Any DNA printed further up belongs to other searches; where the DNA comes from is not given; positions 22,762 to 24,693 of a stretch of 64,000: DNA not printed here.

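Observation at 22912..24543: Cyanophycin synthetase paralog lacking the ATP-grasp domain, convergent with the canonical cphB-cphA operon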

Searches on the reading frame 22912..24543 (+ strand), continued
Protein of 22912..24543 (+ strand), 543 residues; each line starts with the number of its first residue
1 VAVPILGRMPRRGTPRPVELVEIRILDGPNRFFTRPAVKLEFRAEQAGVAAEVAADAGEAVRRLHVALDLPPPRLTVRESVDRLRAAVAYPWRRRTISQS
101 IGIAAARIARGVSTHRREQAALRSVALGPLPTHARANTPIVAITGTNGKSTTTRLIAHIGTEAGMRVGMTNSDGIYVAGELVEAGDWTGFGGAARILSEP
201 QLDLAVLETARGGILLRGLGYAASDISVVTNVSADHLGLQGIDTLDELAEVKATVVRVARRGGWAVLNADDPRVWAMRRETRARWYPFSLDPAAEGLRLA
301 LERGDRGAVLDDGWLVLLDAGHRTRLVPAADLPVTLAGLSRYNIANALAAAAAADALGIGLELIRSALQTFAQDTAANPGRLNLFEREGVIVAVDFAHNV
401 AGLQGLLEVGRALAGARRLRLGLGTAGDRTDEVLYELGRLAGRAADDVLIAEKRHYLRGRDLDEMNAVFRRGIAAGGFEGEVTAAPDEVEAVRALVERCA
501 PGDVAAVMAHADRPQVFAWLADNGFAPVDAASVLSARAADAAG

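Call 63: search_protein_families(library=pfam, proteins=[P0394, P0188, P0121, P0150, P0177], max_evalue=10)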
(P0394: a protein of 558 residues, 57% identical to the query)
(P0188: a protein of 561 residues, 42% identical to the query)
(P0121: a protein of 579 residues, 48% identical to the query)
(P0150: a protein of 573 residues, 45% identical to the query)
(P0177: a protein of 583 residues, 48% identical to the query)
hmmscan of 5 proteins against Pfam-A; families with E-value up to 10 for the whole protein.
P0394 (558 aa): 3 families
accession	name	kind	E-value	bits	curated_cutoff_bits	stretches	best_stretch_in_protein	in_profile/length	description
PF08245.18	Mur_ligase_M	-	4.7e-19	69.6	24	1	180-388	1-200/200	Mur ligase middle domain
PF02875.26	Mur_ligase_C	-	3.6e-12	47.7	28.4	1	415-545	2-125/127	Mur ligase, glutamate ligase domain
PF16292.10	DUF4938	-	3.1e-07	30.5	32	1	125-312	123-292/302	Domain of unknown function (DUF4938)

P0188 (561 aa): 3 families
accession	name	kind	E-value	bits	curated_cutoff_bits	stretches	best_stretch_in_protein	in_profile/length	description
PF08245.18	Mur_ligase_M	-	1.2e-17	64.9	24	1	177-385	1-200/200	Mur ligase middle domain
PF02875.26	Mur_ligase_C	-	1.8e-12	48.6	28.4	1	412-542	2-125/127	Mur ligase, glutamate ligase domain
PF04967.18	HTH_10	-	0.1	12.9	23.1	1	374-401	19-46/53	HTH DNA binding domain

P0121 (579 aa): 5 families
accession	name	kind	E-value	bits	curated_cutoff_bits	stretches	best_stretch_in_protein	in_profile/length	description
PF08245.18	Mur_ligase_M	-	4.3e-21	76.2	24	1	177-388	1-199/200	Mur ligase middle domain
PF02875.26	Mur_ligase_C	-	4.2e-13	50.7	28.4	1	415-543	1-124/127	Mur ligase, glutamate ligase domain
PF19842.5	YqeC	-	0.014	16.1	27.6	1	175-213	1-39/145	YqeC protein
PF21819.3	DUF6885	-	0.016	14.8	27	1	29-105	29-100/251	Family of unknown function (DUF6885)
PF07755.17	DUF1611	-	0.11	12.3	25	1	171-207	11-50/201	Domain of unknown function (DUF1611_C) P-loop domain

P0150 (573 aa): 4 families
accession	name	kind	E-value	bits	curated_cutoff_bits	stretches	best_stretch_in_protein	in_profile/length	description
PF16292.10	DUF4938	-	5.1e-29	102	32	1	4-273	3-252/302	Domain of unknown function (DUF4938)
PF08245.18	Mur_ligase_M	-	4.1e-19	69.8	24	1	182-391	1-199/200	Mur ligase middle domain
PF02875.26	Mur_ligase_C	-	1.2e-12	49.2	28.4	1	418-549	1-124/127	Mur ligase, glutamate ligase domain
PF01656.29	CbiA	-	0.2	12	25.4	1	179-213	3-37/125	CobQ/CobB/MinD/ParA nucleotide binding domain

P0177 (583 aa): 3 families
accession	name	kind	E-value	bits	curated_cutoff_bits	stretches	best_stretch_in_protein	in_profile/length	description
PF08245.18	Mur_ligase_M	-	1.2e-21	78.1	24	1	189-400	1-199/200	Mur ligase middle domain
PF02875.26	Mur_ligase_C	-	1.9e-12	48.6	28.4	1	433-556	7-126/127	Mur ligase, glutamate ligase domain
PF19842.5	YqeC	-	0.16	12.7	27.6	1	187-226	1-40/145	YqeC protein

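Call 64: find_encoding_contigs(protein=P0430, flank=8000, max_places=1)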
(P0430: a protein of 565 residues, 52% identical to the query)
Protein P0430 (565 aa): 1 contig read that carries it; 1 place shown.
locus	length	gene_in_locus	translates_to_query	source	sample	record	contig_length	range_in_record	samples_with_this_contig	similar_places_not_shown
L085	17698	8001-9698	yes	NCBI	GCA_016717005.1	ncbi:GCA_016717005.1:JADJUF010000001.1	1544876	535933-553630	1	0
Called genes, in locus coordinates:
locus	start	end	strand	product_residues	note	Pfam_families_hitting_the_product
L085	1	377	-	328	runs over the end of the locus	PF00932:LTD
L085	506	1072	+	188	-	-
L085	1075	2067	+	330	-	PF00248:Aldo_ket_red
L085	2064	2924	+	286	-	PF00246:Peptidase_M14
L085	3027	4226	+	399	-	PF01979:Amidohydro_1, PF07969:Amidohydro_3 (weak)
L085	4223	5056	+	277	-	PF03575:Peptidase_S51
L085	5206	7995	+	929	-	PF18921:Cyanophycin_syn, PF02222:ATP-grasp (weak), PF02786:CPSase_L_D2, PF07478:Dala_Dala_lig_C (weak), PF08443:RimK (weak), PF13549:ATP-grasp_5, PF08245:Mur_ligase_M, PF02875:Mur_ligase_C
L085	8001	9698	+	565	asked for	PF08245:Mur_ligase_M, PF02875:Mur_ligase_C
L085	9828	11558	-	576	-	-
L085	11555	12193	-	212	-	PF00440:TetR_N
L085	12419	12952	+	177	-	-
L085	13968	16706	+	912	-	PF00330:Aconitase, PF00694:Aconitase_C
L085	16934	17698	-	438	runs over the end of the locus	PF16697:Yop-YscD_cpl, PF00498:FHA, PF00158:Sigma54_activat, PF01078:Mg_chelatase (faint), PF14532:Sigma54_activ_2, PF07728:AAA_5, PF25601:AAA_lid_14, PF18024:HTH_50 (weak), +1 more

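Call 65: find_encoding_contigs(protein=P0390, flank=8000, max_places=1)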
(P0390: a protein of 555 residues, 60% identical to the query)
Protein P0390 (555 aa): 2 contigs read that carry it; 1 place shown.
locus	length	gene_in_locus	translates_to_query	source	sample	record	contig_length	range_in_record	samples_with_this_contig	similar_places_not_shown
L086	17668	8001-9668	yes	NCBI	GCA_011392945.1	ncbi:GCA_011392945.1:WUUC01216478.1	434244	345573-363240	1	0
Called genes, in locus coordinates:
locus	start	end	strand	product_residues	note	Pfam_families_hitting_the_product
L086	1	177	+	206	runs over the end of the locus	-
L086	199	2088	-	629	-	PF07719:TPR_2 (faint), PF13374:TPR_10 (faint), PF13424:TPR_12 (weak), PF02518:HATPase_c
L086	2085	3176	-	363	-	-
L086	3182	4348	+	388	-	PF01979:Amidohydro_1, PF07969:Amidohydro_3 (weak)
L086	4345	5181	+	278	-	PF03575:Peptidase_S51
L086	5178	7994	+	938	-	PF18921:Cyanophycin_syn, PF02222:ATP-grasp (weak), PF02786:CPSase_L_D2, PF07478:Dala_Dala_lig_C (weak), PF08443:RimK (weak), PF13549:ATP-grasp_5, PF08245:Mur_ligase_M, PF02875:Mur_ligase_C, +1 more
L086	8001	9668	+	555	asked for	PF08245:Mur_ligase_M, PF02875:Mur_ligase_C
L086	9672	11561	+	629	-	PF01433:Peptidase_M1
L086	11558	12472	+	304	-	-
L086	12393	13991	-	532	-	-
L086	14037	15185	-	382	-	PF11583:AurF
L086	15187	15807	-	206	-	PF00440:TetR_N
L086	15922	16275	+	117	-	PF00254:FKBP_C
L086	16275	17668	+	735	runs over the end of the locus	PF00270:DEAD, PF04851:ResIII (weak), PF22527:DEXQc_Suv3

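Call 81: find_encoding_contigs(protein=P0150, flank=8000, max_places=2)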
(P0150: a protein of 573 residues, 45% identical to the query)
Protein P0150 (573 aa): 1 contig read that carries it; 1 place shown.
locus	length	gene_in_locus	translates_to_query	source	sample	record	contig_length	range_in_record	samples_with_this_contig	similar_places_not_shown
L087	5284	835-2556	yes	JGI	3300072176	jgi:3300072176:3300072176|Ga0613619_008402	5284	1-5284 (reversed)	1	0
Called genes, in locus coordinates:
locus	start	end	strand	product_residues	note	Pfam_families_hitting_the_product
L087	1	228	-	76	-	?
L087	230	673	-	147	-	-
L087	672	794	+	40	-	-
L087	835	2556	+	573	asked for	PF16292:DUF4938, PF08245:Mur_ligase_M, PF02875:Mur_ligase_C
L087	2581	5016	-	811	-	PF07676:PD40 (faint), PF26549:Tricorn_N (faint), PF26550:Tricorn_2nd (faint), PF07859:Abhydrolase_3, PF00326:Peptidase_S9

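Call 82: find_encoding_contigs(protein=P0415, flank=7000, max_places=1)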
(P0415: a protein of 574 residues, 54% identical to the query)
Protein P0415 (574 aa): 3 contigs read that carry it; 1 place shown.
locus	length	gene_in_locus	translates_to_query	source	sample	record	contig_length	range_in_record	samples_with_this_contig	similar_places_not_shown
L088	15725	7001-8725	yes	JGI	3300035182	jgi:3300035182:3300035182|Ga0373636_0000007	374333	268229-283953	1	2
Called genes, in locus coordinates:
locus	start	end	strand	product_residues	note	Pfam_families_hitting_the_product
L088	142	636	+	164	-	-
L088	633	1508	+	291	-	-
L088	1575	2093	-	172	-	PF04993:TfoX_N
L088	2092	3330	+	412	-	PF01979:Amidohydro_1, PF07969:Amidohydro_3 (weak)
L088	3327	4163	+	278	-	PF03575:Peptidase_S51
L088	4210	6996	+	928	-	PF18921:Cyanophycin_syn, PF02222:ATP-grasp (weak), PF02786:CPSase_L_D2, PF07478:Dala_Dala_lig_C (weak), PF08443:RimK (faint), PF13549:ATP-grasp_5, PF08245:Mur_ligase_M, PF02875:Mur_ligase_C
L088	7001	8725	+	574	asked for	PF08245:Mur_ligase_M, PF02875:Mur_ligase_C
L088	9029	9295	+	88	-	PF09720:Unstab_antitox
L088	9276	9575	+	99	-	PF05016:ParE_toxin (weak)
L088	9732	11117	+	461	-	PF00291:PALP, PF00571:CBS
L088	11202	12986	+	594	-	PF02776:TPP_enzyme_N, PF00205:TPP_enzyme_M, PF02775:TPP_enzyme_C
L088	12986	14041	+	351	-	-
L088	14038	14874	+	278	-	-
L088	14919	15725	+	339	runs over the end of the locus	PF09935:DUF2167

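Call 83: find_encoding_contigs(protein=P0482, flank=7000, max_places=1)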
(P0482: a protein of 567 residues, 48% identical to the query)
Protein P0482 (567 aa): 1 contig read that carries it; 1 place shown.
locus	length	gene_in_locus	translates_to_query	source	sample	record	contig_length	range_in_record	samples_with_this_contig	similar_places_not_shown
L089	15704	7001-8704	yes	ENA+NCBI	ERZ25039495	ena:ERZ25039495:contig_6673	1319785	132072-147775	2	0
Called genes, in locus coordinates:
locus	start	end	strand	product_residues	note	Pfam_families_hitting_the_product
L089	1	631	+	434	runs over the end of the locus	PF01103:Omp85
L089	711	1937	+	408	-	PF00079:Serpin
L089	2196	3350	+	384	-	PF07969:Amidohydro_3 (weak), PF01979:Amidohydro_1, PF07969:Amidohydro_3 (weak)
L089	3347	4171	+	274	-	PF03575:Peptidase_S51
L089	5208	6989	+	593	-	PF08245:Mur_ligase_M, PF02875:Mur_ligase_C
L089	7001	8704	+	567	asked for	PF08245:Mur_ligase_M, PF02875:Mur_ligase_C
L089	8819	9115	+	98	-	PF04365:BrnT_toxin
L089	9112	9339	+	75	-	PF12441:CopG_antitoxin (weak), PF14384:BrnA_antitoxin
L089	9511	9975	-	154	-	PF07929:PRiA4_ORF3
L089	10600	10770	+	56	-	-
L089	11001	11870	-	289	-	PF11999:Ice_binding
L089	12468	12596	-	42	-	-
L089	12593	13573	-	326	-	-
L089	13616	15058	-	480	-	-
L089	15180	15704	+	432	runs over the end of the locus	PF00375:SDF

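Call 85: search_protein_families(library=pfam, proteins=[P0127, P0125, P0122, P0163, L034:7911-10187:+, P0002], max_evalue=0.001)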
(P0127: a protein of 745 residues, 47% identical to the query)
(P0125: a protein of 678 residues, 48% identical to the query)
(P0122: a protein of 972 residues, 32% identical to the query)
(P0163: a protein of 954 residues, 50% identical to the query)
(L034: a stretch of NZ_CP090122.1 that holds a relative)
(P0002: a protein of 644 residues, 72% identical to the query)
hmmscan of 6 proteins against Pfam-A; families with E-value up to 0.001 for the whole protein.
P0127 (745 aa): 5 families
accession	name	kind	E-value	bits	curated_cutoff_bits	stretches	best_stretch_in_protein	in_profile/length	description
PF12688.13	TPR_5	-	2.3e-22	79.9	24.2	1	622-740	4-119/119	Tetratrico peptide repeat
PF08245.18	Mur_ligase_M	-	6.8e-19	69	24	1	175-387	1-200/200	Mur ligase middle domain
PF02875.26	Mur_ligase_C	-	3e-12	47.9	28.4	1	431-547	11-121/127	Mur ligase, glutamate ligase domain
PF14559.12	TPR_19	-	0.00011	22.9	25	1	670-724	5-59/68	Tetratricopeptide repeat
PF13432.12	TPR_16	-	0.00092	20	32.7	1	662-715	3-55/65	Tetratricopeptide repeat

P0125 (678 aa): 2 families
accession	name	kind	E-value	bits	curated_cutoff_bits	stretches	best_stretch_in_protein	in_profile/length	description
PF08245.18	Mur_ligase_M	-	4.3e-16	59.9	24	1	65-277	1-200/200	Mur ligase middle domain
PF02875.26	Mur_ligase_C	-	1.1e-12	49.4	28.4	1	303-435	1-124/127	Mur ligase, glutamate ligase domain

P0122 (972 aa): 2 families
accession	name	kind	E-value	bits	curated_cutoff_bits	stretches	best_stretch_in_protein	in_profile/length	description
PF08245.18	Mur_ligase_M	-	3.2e-39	135.4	24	2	587-796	1-199/200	Mur ligase middle domain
PF02875.26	Mur_ligase_C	-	1.9e-23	84.1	28.4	2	258-386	1-124/127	Mur ligase, glutamate ligase domain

P0163 (954 aa): 2 families
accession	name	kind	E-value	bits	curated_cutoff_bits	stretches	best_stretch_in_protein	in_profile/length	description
PF02875.26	Mur_ligase_C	-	2.5e-12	48.2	28.4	1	189-309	10-124/127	Mur ligase, glutamate ligase domain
PF08245.18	Mur_ligase_M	-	1.2e-06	29.1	24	1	17-150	78-200/200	Mur ligase middle domain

L034:7911-10187:+ (758 aa): 5 families
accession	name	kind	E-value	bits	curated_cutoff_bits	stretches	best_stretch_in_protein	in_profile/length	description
PF12688.13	TPR_5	-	7.9e-24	84.6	24.2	1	633-753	2-119/119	Tetratrico peptide repeat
PF08245.18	Mur_ligase_M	-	8.9e-17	62.1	24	1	192-404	1-200/200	Mur ligase middle domain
PF02875.26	Mur_ligase_C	-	3.1e-08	34.9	28.4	1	443-563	10-124/127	Mur ligase, glutamate ligase domain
PF14559.12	TPR_19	-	0.00028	21.6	25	0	683-733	5-55/68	Tetratricopeptide repeat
PF13424.12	TPR_12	-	0.00028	21.4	30.1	0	618-660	26-73/77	Tetratricopeptide repeat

P0002 (644 aa): 2 families
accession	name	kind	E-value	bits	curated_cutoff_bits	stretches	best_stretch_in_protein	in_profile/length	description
PF08245.18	Mur_ligase_M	-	1.4e-31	110.5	24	2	145-296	1-151/200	Mur ligase middle domain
PF02875.26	Mur_ligase_C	-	6e-09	37.2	28.4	1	486-614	1-125/127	Mur ligase, glutamate ligase domain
